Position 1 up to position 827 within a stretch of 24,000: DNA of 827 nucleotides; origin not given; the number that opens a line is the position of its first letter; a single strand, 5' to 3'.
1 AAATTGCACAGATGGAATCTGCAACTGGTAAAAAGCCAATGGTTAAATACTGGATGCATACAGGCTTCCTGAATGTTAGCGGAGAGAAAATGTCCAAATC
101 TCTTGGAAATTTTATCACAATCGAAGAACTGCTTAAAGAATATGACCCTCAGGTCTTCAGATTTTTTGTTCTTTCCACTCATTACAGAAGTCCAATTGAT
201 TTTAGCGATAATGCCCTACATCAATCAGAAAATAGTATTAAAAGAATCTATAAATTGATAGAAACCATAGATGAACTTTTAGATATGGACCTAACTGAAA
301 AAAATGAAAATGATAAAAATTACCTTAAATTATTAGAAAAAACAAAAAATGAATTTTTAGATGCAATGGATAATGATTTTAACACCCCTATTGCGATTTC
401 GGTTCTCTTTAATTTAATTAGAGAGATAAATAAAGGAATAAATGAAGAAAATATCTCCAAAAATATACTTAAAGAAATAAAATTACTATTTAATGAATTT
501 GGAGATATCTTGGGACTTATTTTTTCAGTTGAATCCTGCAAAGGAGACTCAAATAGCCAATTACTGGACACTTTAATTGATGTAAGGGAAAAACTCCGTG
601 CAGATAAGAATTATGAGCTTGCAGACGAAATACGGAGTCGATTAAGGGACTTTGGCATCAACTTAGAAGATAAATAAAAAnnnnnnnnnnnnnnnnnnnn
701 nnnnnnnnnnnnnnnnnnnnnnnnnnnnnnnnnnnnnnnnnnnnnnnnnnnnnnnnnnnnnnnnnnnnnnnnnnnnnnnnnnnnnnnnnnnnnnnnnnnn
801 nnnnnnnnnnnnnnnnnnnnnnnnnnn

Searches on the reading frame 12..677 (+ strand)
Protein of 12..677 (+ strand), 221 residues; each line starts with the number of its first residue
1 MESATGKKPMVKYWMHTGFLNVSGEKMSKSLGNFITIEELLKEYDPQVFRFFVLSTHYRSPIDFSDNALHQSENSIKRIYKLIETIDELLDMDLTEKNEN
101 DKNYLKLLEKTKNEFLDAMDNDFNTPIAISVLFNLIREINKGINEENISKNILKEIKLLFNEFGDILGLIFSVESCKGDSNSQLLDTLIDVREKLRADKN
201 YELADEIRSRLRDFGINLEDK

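Call 4: search_protein_families(library=pfam, proteins=[window:12-677:+])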
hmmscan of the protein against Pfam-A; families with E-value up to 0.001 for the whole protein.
window:12-677:+ (221 aa): 5 families
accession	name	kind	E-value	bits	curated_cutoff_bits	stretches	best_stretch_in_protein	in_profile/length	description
PF01406.26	tRNA-synt_1e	-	4.8e-25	89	27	1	3-73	230-300/301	tRNA synthetases class I (C) catalytic domain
PF09190.17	DALR_2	-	3.5e-17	63.1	22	1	114-171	1-56/57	DALR domain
PF09334.17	tRNA-synt_1g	-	5.9e-09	35.6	20.1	1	9-75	310-377/391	tRNA synthetases class I (M)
PF00133.28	tRNA-synt_1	-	5.9e-06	25.7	22.7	1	5-64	354-413/414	tRNA synthetases class I (I, L, M and V)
PF01921.24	tRNA-synt_1f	-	8.6e-06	25.3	27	1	19-71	275-327/360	tRNA synthetases class I (K)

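Call 5: search_protein_families(library=ncbifam, proteins=[window:12-677:+])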
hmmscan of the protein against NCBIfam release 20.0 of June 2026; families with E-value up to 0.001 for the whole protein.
window:12-677:+ (221 aa): 17 families
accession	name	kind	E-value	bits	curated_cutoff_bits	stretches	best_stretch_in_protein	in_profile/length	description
TIGR00435.1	cysS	equivalog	2.7e-51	175.1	340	1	4-221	243-457/466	cysteine--tRNA ligase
NF011108.0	PRK14536.1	equivalog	3.2e-33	115.3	780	1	2-221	256-481/490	cysteine--tRNA ligase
NF011107.0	PRK14534.1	equivalog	4.2e-19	68.9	744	1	11-218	264-469/481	cysteine--tRNA ligase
TIGR03447.1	mycothiol_MshC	equivalog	7.1e-16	58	485.1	1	2-153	264-399/411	cysteine--1-D-myo-inosityl 2-amino-2-deoxy-alpha-D-glucopyranoside ligase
TIGR00398.1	metG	equivalog_domain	5.7e-14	51.7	336.35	1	9-147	310-457/530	methionine--tRNA ligase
NF008957.0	PRK12300.1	subfamily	1e-13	50.2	677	1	17-154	617-754/946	leucine--tRNA ligase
TIGR00392.1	ileS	equivalog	5.6e-11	41.3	621.4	1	13-119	598-715/861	isoleucine--tRNA ligase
NF008900.0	PRK12267.1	equivalog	1.6e-10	40.1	598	1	9-146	282-428/648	methionine--tRNA ligase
TIGR00395.1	leuS_arch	equivalog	2.2e-10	39.2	648.5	1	17-140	611-736/938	leucine--tRNA ligase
TIGR00396.1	leuS_bact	equivalog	4.2e-10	38.4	548.4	1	20-159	599-742/843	leucine--tRNA ligase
NF001100.0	PRK00133.1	equivalog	6.8e-09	34.8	587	1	15-146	319-456/676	methionine--tRNA ligase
NF009687.0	PRK13208.1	equivalog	1e-08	33.8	738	1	4-121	512-633/801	valine--tRNA ligase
TIGR00422.1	valS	equivalog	1.6e-07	29.8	612.1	1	4-120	504-627/863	valine--tRNA ligase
NF004349.1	PRK05729.1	equivalog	5.1e-07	28.3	704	1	4-136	494-628/860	valine--tRNA ligase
NF040702.1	ileS_w_GNAT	exception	0.00024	18.9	1999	1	2-85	754-839/1100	isoleucine--tRNA ligase, N-acetyltransferase domain-containing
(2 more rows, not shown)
